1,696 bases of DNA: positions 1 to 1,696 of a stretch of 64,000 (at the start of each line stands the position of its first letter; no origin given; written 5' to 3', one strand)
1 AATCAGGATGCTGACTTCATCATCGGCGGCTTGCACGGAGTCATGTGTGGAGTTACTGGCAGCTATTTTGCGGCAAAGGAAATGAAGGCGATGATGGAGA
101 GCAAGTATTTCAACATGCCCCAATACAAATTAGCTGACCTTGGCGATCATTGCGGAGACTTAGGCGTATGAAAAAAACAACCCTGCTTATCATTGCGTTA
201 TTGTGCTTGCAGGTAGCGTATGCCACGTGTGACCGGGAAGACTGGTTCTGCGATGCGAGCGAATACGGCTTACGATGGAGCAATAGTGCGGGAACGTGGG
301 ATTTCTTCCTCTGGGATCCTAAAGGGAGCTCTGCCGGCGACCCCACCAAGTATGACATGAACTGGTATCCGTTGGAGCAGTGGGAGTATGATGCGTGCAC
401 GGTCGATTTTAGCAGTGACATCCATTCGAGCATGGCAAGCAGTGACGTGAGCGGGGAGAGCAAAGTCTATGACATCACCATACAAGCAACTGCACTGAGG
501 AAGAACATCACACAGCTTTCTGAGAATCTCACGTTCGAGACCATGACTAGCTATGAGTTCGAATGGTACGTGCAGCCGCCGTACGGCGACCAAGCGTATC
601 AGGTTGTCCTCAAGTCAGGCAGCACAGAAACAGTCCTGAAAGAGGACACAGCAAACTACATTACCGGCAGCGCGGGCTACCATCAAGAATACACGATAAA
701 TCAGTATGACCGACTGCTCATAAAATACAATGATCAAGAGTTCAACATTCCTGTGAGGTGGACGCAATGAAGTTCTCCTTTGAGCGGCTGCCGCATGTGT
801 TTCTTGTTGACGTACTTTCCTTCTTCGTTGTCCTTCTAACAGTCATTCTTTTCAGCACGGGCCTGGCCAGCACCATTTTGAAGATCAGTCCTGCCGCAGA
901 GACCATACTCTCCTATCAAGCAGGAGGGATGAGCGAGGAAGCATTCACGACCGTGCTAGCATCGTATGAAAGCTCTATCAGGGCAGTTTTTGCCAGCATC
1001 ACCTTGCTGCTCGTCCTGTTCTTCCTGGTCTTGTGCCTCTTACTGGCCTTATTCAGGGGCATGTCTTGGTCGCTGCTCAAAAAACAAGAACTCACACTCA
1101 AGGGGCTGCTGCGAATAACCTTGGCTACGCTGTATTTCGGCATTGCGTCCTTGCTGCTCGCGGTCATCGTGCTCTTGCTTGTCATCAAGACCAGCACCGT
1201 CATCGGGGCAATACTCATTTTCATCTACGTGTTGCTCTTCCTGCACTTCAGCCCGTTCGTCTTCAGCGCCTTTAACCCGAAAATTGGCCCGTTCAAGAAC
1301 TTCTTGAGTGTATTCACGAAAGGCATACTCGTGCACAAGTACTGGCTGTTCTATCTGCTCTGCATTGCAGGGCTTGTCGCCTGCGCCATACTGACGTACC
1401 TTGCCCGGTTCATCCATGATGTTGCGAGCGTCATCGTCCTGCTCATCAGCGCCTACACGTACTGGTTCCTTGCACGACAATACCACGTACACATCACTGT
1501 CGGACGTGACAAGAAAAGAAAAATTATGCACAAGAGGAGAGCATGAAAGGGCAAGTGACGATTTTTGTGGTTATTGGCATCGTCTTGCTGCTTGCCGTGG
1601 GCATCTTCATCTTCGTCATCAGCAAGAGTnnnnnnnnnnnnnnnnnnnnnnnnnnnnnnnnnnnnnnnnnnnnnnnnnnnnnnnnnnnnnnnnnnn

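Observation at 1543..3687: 714-aa surface protein carrying the same MKGQ class III signal peptide, in a separate three-gene + strand operon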

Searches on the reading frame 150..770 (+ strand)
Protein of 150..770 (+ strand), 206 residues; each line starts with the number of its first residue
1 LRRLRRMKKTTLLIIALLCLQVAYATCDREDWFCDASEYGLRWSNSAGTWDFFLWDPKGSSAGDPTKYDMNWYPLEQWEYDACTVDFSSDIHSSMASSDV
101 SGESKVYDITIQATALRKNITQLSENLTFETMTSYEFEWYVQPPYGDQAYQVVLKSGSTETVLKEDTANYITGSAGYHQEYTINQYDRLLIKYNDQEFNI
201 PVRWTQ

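Call 6: search_protein_families(library=pfam, proteins=[window:150-770:+], max_evalue=0.1)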
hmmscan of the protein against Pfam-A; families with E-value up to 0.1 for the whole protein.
window:150-770:+ (206 aa): 0 families

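Call 24: search_protein_families(library=ncbifam, proteins=[window:150-770:+], max_evalue=0.1)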
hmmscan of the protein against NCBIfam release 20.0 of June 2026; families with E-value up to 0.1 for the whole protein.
window:150-770:+ (206 aa): 0 families

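Call 101: search_solved_structures(query=A2, max_evalue=1)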
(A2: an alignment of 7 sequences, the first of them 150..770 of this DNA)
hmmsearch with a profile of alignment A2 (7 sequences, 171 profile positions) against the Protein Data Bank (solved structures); distinct sequences matched with E-value up to 1: 1.
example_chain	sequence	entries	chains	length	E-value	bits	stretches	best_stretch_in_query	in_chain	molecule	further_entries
9jg8_B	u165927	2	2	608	0.11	15.7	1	69-121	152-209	DUF3289 family protein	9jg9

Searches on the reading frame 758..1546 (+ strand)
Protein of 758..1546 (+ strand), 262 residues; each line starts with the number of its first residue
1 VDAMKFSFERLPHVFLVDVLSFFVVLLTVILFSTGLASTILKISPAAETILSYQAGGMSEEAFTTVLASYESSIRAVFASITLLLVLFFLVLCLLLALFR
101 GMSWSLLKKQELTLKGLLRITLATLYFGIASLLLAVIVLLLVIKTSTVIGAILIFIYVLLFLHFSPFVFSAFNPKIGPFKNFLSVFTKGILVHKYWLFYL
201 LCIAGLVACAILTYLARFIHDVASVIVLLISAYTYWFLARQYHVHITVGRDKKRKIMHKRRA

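Call 6: search_protein_families(library=pfam, proteins=[window:758-1546:+], max_evalue=0.1)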
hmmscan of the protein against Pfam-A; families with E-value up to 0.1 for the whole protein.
window:758-1546:+ (262 aa): 0 families

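Call 24: search_protein_families(library=ncbifam, proteins=[window:758-1546:+], max_evalue=0.1)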
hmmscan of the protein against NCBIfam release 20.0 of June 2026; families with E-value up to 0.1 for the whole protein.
window:758-1546:+ (262 aa): 1 family
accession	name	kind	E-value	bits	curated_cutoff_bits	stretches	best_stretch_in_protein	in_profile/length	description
NF000282.2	RND_permease_1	subfamily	0.017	13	1250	1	21-111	476-567/1029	multidrug efflux RND transporter permease subunit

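Call 102: search_solved_structures(query=A3, max_evalue=1)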
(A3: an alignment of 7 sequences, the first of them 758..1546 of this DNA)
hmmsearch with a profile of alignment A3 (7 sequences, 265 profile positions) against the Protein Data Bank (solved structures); distinct sequences matched with E-value up to 1: 1.
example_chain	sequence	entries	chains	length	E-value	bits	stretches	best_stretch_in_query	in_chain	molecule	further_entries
6b87_A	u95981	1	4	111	0.00024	23.8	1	32-110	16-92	TMHC2_E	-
